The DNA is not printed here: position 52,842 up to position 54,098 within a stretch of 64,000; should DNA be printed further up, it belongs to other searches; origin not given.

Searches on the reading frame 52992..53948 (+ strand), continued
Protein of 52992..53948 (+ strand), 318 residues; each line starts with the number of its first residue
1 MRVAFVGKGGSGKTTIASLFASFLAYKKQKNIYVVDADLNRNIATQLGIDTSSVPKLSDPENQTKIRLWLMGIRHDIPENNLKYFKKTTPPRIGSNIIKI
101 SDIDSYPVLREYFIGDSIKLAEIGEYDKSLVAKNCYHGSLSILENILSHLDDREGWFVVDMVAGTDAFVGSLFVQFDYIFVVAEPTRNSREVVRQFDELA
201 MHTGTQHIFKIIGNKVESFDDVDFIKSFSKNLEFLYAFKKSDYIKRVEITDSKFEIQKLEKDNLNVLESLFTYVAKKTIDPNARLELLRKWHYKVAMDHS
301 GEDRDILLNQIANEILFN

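Call 65: search_protein_families(library=pfam, proteins=[L072:3849-4682:+, L072:5075-5968:-, L072:5995-6981:+, L072:7005-8381:-, L072:8502-11051:+, L072:2161-3342:-], max_evalue=0.0001)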
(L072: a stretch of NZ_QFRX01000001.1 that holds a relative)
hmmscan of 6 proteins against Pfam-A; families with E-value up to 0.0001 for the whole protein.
L072:3849-4682:+ (277 aa): 3 families
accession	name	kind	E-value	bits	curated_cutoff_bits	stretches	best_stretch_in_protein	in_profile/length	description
PF12710.13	HAD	-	1e-33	117.8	27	1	15-201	1-189/189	haloacid dehalogenase-like hydrolase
PF00702.32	Hydrolase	-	1.6e-09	38.8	26.4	1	14-204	3-191/191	haloacid dehalogenase-like hydrolase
PF08282.18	Hydrolase_3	-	4.1e-06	27.2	20.9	1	162-210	181-229/255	haloacid dehalogenase-like hydrolase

L072:5075-5968:- (297 aa): 0 families

L072:5995-6981:+ (328 aa): 2 families
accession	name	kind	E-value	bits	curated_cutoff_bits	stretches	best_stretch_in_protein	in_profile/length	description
PF01656.29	CbiA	-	1e-07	32.4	25.4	1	9-190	6-54/125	CobQ/CobB/MinD/ParA nucleotide binding domain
PF13614.12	AAA_31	-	4.5e-05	23.9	27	1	9-54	9-54/177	AAA domain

L072:7005-8381:- (458 aa): 0 families

L072:8502-11051:+ (849 aa): 2 families
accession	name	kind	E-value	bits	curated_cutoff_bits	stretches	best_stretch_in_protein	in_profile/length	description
PF00916.26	Sulfate_transp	-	8.6e-54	183.2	23.2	1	66-431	3-379/380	Sulfate permease family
PF00484.24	Pro_CA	-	1.7e-41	142.5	25.7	1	661-822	2-154/156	Carbonic anhydrase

L072:2161-3342:- (393 aa): 3 families
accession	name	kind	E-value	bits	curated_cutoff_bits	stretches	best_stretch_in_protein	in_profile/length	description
PF01656.29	CbiA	-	5.6e-06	26.8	25.4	1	165-199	3-37/125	CobQ/CobB/MinD/ParA nucleotide binding domain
PF10609.15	ParA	-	4.6e-05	23.4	27.1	0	163-212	6-55/246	NUBPL iron-transfer P-loop NTPase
PF02374.21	ArsA_ATPase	-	6.5e-05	22.7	24.3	1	165-199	5-39/305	Anion-transporting ATPase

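Call 68: search_protein_families(library=pfam, proteins=[L024:1969-4503:+, L024:10171-11238:+, L024:11415-12875:+, L033:6474-7583:+, L033:1902-2612:+, L038:4125-5366:+, L038:5397-5999:+, L038:10337-11752:+, L038:2506-4011:+, L020:6834-8132:-], max_evalue=0.001)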
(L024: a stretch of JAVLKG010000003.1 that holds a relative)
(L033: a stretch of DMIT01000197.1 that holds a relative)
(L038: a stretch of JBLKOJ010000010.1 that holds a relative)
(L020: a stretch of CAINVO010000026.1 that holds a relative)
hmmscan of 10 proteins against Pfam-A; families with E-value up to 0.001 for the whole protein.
L024:1969-4503:+ (844 aa): 2 families
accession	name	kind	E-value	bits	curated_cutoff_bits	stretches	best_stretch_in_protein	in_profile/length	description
PF02129.25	Peptidase_S15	-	1.7e-42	146.4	23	1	307-566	2-261/262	X-Pro dipeptidyl-peptidase (S15 family)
PF08530.16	PepX_C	-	1.9e-32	113.4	22.5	1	628-838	8-216/217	X-Pro dipeptidyl-peptidase C-terminal non-catalytic domain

L024:10171-11238:+ (355 aa): 1 family
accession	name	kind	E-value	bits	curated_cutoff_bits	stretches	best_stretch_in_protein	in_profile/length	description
PF14903.11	WG_beta_rep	-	1.5e-87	287.6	25.6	7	76-110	1-35/35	WG containing repeat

L024:11415-12875:+ (486 aa): 4 families
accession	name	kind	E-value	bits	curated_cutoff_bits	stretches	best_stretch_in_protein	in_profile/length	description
PF00941.27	FAD_binding_5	-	2.5e-42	145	27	1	204-368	4-169/170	FAD binding domain in molybdopterin dehydrogenase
PF03450.22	CO_deh_flav_C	-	1.7e-26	92.7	25.5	1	377-476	2-101/102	CO dehydrogenase flavoprotein C-terminal domain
PF01799.25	Fer2_2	-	9.9e-25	86.9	30.3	1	86-164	1-74/75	[2Fe-2S] binding domain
PF00111.32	Fer2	-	0.00096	19.5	21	1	8-55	2-48/77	2Fe-2S iron-sulfur cluster binding domain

L033:6474-7583:+ (369 aa): 1 family
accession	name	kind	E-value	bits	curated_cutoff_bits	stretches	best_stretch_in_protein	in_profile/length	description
PF09982.15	LpxR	-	7.6e-92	308.1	26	1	50-369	14-323/323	Outer membrane protein LpxR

L033:1902-2612:+ (236 aa): 0 families

L038:4125-5366:+ (413 aa): 4 families
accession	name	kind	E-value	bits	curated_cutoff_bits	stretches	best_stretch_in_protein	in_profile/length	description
PF02492.25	cobW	-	1.2e-54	185.1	20.7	1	11-216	1-179/180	CobW/HypB/UreG, nucleotide-binding domain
PF07683.19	CobW_C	-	2.3e-21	75.9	22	1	262-378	1-94/94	Cobalamin synthesis protein cobW C-terminal domain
PF00009.33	GTP_EFTU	-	0.00012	22.2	26.5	0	175-212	115-152/188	Elongation factor Tu GTP binding domain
PF03193.22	RsgA_GTPase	-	0.00074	19.8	30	0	180-219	52-92/174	RsgA GTPase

L038:5397-5999:+ (200 aa): 0 families

L038:10337-11752:+ (471 aa): 1 family
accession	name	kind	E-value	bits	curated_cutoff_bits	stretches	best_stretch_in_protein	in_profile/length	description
PF01297.22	ZnuA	-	6.8e-67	226.1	29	2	248-465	47-261/263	Zinc-uptake complex component A periplasmic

L038:2506-4011:+ (501 aa): 11 families
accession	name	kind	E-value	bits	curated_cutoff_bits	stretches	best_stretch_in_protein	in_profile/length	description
PF07992.20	Pyr_redox_2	-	4.9e-60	203.9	26.1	1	102-397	2-291/291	Pyridine nucleotide-disulphide oxidoreductase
PF00070.33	Pyr_redox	-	2.7e-24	85.9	22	1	243-314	1-71/82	Pyridine nucleotide-disulphide oxidoreductase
PF18267.7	Rubredoxin_C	-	1.4e-13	51.1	25.9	1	424-487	8-69/70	Rubredoxin NAD+ reductase C-terminal domain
PF13738.12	Pyr_redox_3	-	7.4e-13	48.8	30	1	240-377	163-305/305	Pyridine nucleotide-disulphide oxidoreductase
PF13450.12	NAD_binding_8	-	9.8e-08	32.6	21.9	1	246-276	1-31/68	NAD(P)-binding Rossmann-like domain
PF01266.30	DAO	-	5.9e-07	29.8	27.9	1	243-275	1-33/353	FAD dependent oxidoreductase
PF01262.27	AlaDh_PNT_C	-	1.4e-06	28.4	23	1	243-283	30-69/214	Alanine dehydrogenase/PNT, C-terminal domain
PF03486.20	HI0933_like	-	2.4e-06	27.6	50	0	243-277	2-36/244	HI0933-like protein Rossmann domain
PF13241.12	NAD_binding_7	-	3.2e-05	24.9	22.1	0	243-366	9-93/104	Putative NAD(P)-binding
PF00890.30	FAD_binding_2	-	5.9e-05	22.9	20.4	0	244-275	2-33/414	FAD binding domain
PF21349.2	RUBY_RBDX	-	0.00098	19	26.5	0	57-81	1-25/30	Rubrerythrin, rubredoxin-like domain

L020:6834-8132:- (432 aa): 1 family
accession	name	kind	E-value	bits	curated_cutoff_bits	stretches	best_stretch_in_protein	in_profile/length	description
PF07907.16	YibE_F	-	9.3e-64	215.7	27.2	1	151-391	2-241/241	YibE/F-like protein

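Call 74: search_protein_families(library=ncbifam, proteins=[L014:1061-1438:+, L015:5517-5993:+, L016:5626-5979:+, L018:5470-5925:-, L019:5486-5896:-, L020:5131-5583:-, L026:5623-5994:+, L027:5544-5975:+, L030:338-766:+, L032:9780-10223:+], max_evalue=0.001)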
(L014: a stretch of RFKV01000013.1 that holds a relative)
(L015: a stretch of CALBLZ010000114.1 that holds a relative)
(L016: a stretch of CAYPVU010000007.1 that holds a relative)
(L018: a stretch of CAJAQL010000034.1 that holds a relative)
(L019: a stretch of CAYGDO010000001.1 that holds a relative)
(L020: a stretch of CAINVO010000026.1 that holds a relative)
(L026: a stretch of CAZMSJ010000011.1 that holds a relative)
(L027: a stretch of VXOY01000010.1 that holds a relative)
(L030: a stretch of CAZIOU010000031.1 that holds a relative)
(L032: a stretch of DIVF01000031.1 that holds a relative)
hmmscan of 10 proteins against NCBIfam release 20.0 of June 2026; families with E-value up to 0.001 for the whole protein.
L014:1061-1438:+ (125 aa): 9 families
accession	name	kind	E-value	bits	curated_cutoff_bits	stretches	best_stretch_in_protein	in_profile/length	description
NF052545.1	TransRegPerRClab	equivalog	1.4e-11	44.6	180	1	32-121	46-135/138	transcriptional regulator PerR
NF051892.1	TransRegFurBacil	equivalog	2.3e-11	44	220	1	23-122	38-145/149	ferric iron uptake transcriptional regulator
NF047406.1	TransRegPerRTherm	equivalog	3.5e-10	40.2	200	1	25-121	30-126/130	manganese-dependent transcriptional regulator PerR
NF006999.0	PRK09462.1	equivalog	1.9e-08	34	146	1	24-120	35-136/148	ferric iron uptake transcriptional regulator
NF051891.1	TransRegFurHelico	equivalog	1.6e-07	31.3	200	1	7-121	26-146/148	ferric iron uptake transcriptional regulator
NF047462.1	FUR_perox_PerRA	exception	1.1e-06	29.2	200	1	10-89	23-105/142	peroxide-responsive transcriptional repressor PerRA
NF008646.0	PRK11639.1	equivalog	4.1e-06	26.6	167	1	5-121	23-147/171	zinc uptake transcriptional repressor Zur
NF045678.1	TransRegIrrA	equivalog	9.3e-05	22.3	150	1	35-110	55-129/138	iron response transcriptional regulator IrrA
NF045677.1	FeRespRegIrr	equivalog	0.00023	21.3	170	1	34-91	45-100/127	Fur family transcriptional regulator Irr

L015:5517-5993:+ (158 aa): 7 families
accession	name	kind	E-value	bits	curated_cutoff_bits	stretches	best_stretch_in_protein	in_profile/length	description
NF051891.1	TransRegFurHelico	equivalog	2.7e-13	50.1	200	1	24-157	16-146/148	ferric iron uptake transcriptional regulator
NF051892.1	TransRegFurBacil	equivalog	4.7e-11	42.9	220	1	24-157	10-144/149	ferric iron uptake transcriptional regulator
NF047406.1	TransRegPerRTherm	equivalog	1.5e-09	38.1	200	1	32-157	5-126/130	manganese-dependent transcriptional regulator PerR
NF052545.1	TransRegPerRClab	equivalog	6.6e-09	35.9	180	1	26-157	8-135/138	transcriptional regulator PerR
NF006999.0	PRK09462.1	equivalog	5.9e-08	32.4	146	1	25-155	7-135/148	ferric iron uptake transcriptional regulator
NF045678.1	TransRegIrrA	equivalog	6.2e-05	22.9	150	1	21-123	8-111/138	iron response transcriptional regulator IrrA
NF045677.1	FeRespRegIrr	equivalog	0.00012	22.2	170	1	25-141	3-115/127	Fur family transcriptional regulator Irr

L016:5626-5979:+ (117 aa): 11 families
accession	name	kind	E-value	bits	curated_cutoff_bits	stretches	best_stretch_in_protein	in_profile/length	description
NF051892.1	TransRegFurBacil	equivalog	1.3e-13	51.2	220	1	17-117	35-144/149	ferric iron uptake transcriptional regulator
NF051891.1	TransRegFurHelico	equivalog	1.4e-11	44.5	200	1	2-92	24-119/148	ferric iron uptake transcriptional regulator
NF047406.1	TransRegPerRTherm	equivalog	9.7e-11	42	200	1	22-117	30-126/130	manganese-dependent transcriptional regulator PerR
NF006999.0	PRK09462.1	equivalog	2.8e-09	36.7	146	1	7-115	19-135/148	ferric iron uptake transcriptional regulator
NF047462.1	FUR_perox_PerRA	exception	1.8e-08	35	200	1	23-98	40-117/142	peroxide-responsive transcriptional repressor PerRA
NF052545.1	TransRegPerRClab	equivalog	2.8e-08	33.9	180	1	28-117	45-135/138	transcriptional regulator PerR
NF047461.1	FUR_perox_PerRB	exception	3.6e-07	30.2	250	1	18-112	44-141/143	peroxide-responsive transcriptional repressor PerRB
NF045677.1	FeRespRegIrr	equivalog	6e-06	26.4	170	1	27-99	41-110/127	Fur family transcriptional regulator Irr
NF045678.1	TransRegIrrA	equivalog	9.4e-06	25.6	150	1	30-93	53-114/138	iron response transcriptional regulator IrrA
NF005061.0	PRK06474.1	equivalog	3.8e-05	23.7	121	1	10-63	16-70/178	hypothetical protein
NF053704.1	TransRegCcpNBacil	equivalog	4.9e-05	22.8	260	1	3-51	3-50/208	transcriptional regulator CcpN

L018:5470-5925:- (151 aa): 10 families
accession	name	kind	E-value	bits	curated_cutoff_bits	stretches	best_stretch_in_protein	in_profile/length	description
NF052545.1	TransRegPerRClab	equivalog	4.6e-24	85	180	1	5-140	2-137/138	transcriptional regulator PerR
NF051892.1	TransRegFurBacil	equivalog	5e-23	81.8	220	1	5-141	6-147/149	ferric iron uptake transcriptional regulator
NF051891.1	TransRegFurHelico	equivalog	1.5e-18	67.1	200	1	5-140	12-148/148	ferric iron uptake transcriptional regulator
NF006999.0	PRK09462.1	equivalog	3.1e-17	62.5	146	1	8-139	5-138/148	ferric iron uptake transcriptional regulator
NF047406.1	TransRegPerRTherm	equivalog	5.1e-15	55.8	200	1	19-141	7-129/130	manganese-dependent transcriptional regulator PerR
NF047462.1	FUR_perox_PerRA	exception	2e-09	38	200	1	8-118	9-119/142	peroxide-responsive transcriptional repressor PerRA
NF008646.0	PRK11639.1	equivalog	9.5e-09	35.2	167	1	13-139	19-148/171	zinc uptake transcriptional repressor Zur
NF045678.1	TransRegIrrA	equivalog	2.2e-08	34.1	150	1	6-103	8-108/138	iron response transcriptional regulator IrrA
NF045677.1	FeRespRegIrr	equivalog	1e-06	28.9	170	1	9-104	2-100/127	Fur family transcriptional regulator Irr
NF005061.0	PRK06474.1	equivalog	5.8e-05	23.1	121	1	20-77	11-67/178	hypothetical protein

L019:5486-5896:- (136 aa): 9 families
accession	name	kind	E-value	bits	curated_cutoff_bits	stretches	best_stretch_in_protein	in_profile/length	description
NF052545.1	TransRegPerRClab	equivalog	3.1e-18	66.1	180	1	1-135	1-135/138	transcriptional regulator PerR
NF051892.1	TransRegFurBacil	equivalog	2e-17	63.6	220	1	3-135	7-144/149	ferric iron uptake transcriptional regulator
NF051891.1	TransRegFurHelico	equivalog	1.7e-14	54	200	1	4-135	14-146/148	ferric iron uptake transcriptional regulator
NF006999.0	PRK09462.1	equivalog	1.1e-13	51.1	146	1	7-133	7-135/148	ferric iron uptake transcriptional regulator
NF047406.1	TransRegPerRTherm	equivalog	3.3e-11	43.5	200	1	14-134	5-125/130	manganese-dependent transcriptional regulator PerR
NF008646.0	PRK11639.1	equivalog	1.8e-08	34.3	167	1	7-135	16-147/171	zinc uptake transcriptional repressor Zur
NF047462.1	FUR_perox_PerRA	exception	3.5e-07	30.8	200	1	5-100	9-106/142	peroxide-responsive transcriptional repressor PerRA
NF045678.1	TransRegIrrA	equivalog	1.4e-06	28.2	150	1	4-100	9-108/138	iron response transcriptional regulator IrrA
NF045677.1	FeRespRegIrr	equivalog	2.8e-05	24.2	170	1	8-95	4-94/127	Fur family transcriptional regulator Irr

L020:5131-5583:- (150 aa): 9 families
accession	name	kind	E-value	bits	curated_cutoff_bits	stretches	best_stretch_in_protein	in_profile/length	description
NF052545.1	TransRegPerRClab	equivalog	6.8e-21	74.7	180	1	17-149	4-136/138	transcriptional regulator PerR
NF051892.1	TransRegFurBacil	equivalog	8.6e-19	68.1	220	1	18-149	9-145/149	ferric iron uptake transcriptional regulator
NF047406.1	TransRegPerRTherm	equivalog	1.8e-17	63.8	200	1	27-149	5-127/130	manganese-dependent transcriptional regulator PerR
NF006999.0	PRK09462.1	equivalog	3.3e-17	62.5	146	1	20-146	7-135/148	ferric iron uptake transcriptional regulator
NF047462.1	FUR_perox_PerRA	exception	3.8e-14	53.4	200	1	15-125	6-116/142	peroxide-responsive transcriptional repressor PerRA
NF051891.1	TransRegFurHelico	equivalog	6.1e-13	48.9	200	1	15-149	12-147/148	ferric iron uptake transcriptional regulator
NF045678.1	TransRegIrrA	equivalog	2.4e-12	46.9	150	1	15-116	7-111/138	iron response transcriptional regulator IrrA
NF045677.1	FeRespRegIrr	equivalog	4e-11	43.1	170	1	21-116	4-102/127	Fur family transcriptional regulator Irr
NF008646.0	PRK11639.1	equivalog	3e-06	27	167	1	26-148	22-147/171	zinc uptake transcriptional repressor Zur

L026:5623-5994:+ (123 aa): 9 families
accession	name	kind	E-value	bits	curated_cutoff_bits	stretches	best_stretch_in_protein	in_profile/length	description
NF051892.1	TransRegFurBacil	equivalog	2.6e-19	69.8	220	1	8-123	25-144/149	ferric iron uptake transcriptional regulator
NF052545.1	TransRegPerRClab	equivalog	2.1e-15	56.9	180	1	4-123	16-135/138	transcriptional regulator PerR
NF047406.1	TransRegPerRTherm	equivalog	1e-13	51.7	200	1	4-123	7-126/130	manganese-dependent transcriptional regulator PerR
NF051891.1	TransRegFurHelico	equivalog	1.3e-13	51.1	200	1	3-123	25-146/148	ferric iron uptake transcriptional regulator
NF008646.0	PRK11639.1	equivalog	1.2e-11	44.6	167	1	4-123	25-147/171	zinc uptake transcriptional repressor Zur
NF006999.0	PRK09462.1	equivalog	6e-05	22.7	146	1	9-120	21-134/148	ferric iron uptake transcriptional regulator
NF047462.1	FUR_perox_PerRA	exception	7.5e-05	23.2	200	1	4-94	20-109/142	peroxide-responsive transcriptional repressor PerRA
NF045678.1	TransRegIrrA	equivalog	0.00054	19.9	150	1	4-93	21-110/138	iron response transcriptional regulator IrrA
NF045677.1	FeRespRegIrr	equivalog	0.00072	19.6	170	1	4-92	12-100/127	Fur family transcriptional regulator Irr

L027:5544-5975:+ (143 aa): 11 families
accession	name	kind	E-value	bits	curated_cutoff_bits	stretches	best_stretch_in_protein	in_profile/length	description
NF051892.1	TransRegFurBacil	equivalog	2.1e-23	83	220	1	4-143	4-144/149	ferric iron uptake transcriptional regulator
NF051891.1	TransRegFurHelico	equivalog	4.7e-20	72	200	1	4-143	10-146/148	ferric iron uptake transcriptional regulator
NF052545.1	TransRegPerRClab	equivalog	4e-19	69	180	1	9-143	5-135/138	transcriptional regulator PerR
NF047406.1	TransRegPerRTherm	equivalog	9.5e-16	58.2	200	1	17-143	4-126/130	manganese-dependent transcriptional regulator PerR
NF006999.0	PRK09462.1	equivalog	3.1e-14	52.8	146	1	9-141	5-135/148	ferric iron uptake transcriptional regulator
NF008646.0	PRK11639.1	equivalog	9.5e-12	44.9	167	1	15-143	20-147/171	zinc uptake transcriptional repressor Zur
NF047462.1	FUR_perox_PerRA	exception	1.1e-10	42.2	200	1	14-117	14-117/142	peroxide-responsive transcriptional repressor PerRA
NF045678.1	TransRegIrrA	equivalog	3.8e-10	39.8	150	1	8-111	9-112/138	iron response transcriptional regulator IrrA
NF045677.1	FeRespRegIrr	equivalog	1.6e-08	34.7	170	1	11-111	3-103/127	Fur family transcriptional regulator Irr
TIGR01529.1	argR_whole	equivalog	0.00022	21.2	130.45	1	22-72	2-52/146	arginine repressor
NF047461.1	FUR_perox_PerRB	exception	0.00031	20.7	250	1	29-111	39-120/143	peroxide-responsive transcriptional repressor PerRB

L030:338-766:+ (142 aa): 9 families
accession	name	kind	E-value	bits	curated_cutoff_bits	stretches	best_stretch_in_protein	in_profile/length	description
NF051892.1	TransRegFurBacil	equivalog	2e-23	83.1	220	1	9-140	11-144/149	ferric iron uptake transcriptional regulator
NF052545.1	TransRegPerRClab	equivalog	9.4e-20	71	180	1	9-140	7-135/138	transcriptional regulator PerR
NF051891.1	TransRegFurHelico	equivalog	9e-15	54.8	200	1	10-140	18-146/148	ferric iron uptake transcriptional regulator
NF008646.0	PRK11639.1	equivalog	2e-13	50.4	167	1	12-141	19-148/171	zinc uptake transcriptional repressor Zur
NF047406.1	TransRegPerRTherm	equivalog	5.2e-13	49.4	200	1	52-141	40-127/130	manganese-dependent transcriptional regulator PerR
NF006999.0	PRK09462.1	equivalog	1.7e-11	43.9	146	1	10-138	8-135/148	ferric iron uptake transcriptional regulator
NF047462.1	FUR_perox_PerRA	exception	1.2e-07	32.2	200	1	13-112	15-112/142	peroxide-responsive transcriptional repressor PerRA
NF045678.1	TransRegIrrA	equivalog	3.9e-06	26.8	150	1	19-107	22-109/138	iron response transcriptional regulator IrrA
NF045677.1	FeRespRegIrr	equivalog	1.7e-05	24.9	170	1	26-105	20-98/127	Fur family transcriptional regulator Irr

L032:9780-10223:+ (147 aa): 5 families
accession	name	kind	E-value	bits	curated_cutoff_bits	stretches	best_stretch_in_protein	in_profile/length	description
NF008646.0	PRK11639.1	equivalog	2e-29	102.5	167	1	2-136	9-147/171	zinc uptake transcriptional repressor Zur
NF047406.1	TransRegPerRTherm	equivalog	2.6e-10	40.6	200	1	16-139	5-129/130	manganese-dependent transcriptional regulator PerR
NF051892.1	TransRegFurBacil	equivalog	4.4e-10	39.8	220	1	7-137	9-145/149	ferric iron uptake transcriptional regulator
NF006999.0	PRK09462.1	equivalog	3.1e-09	36.6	146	1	4-136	2-137/148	ferric iron uptake transcriptional regulator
NF051891.1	TransRegFurHelico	equivalog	1.2e-07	31.7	200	1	16-136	24-146/148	ferric iron uptake transcriptional regulator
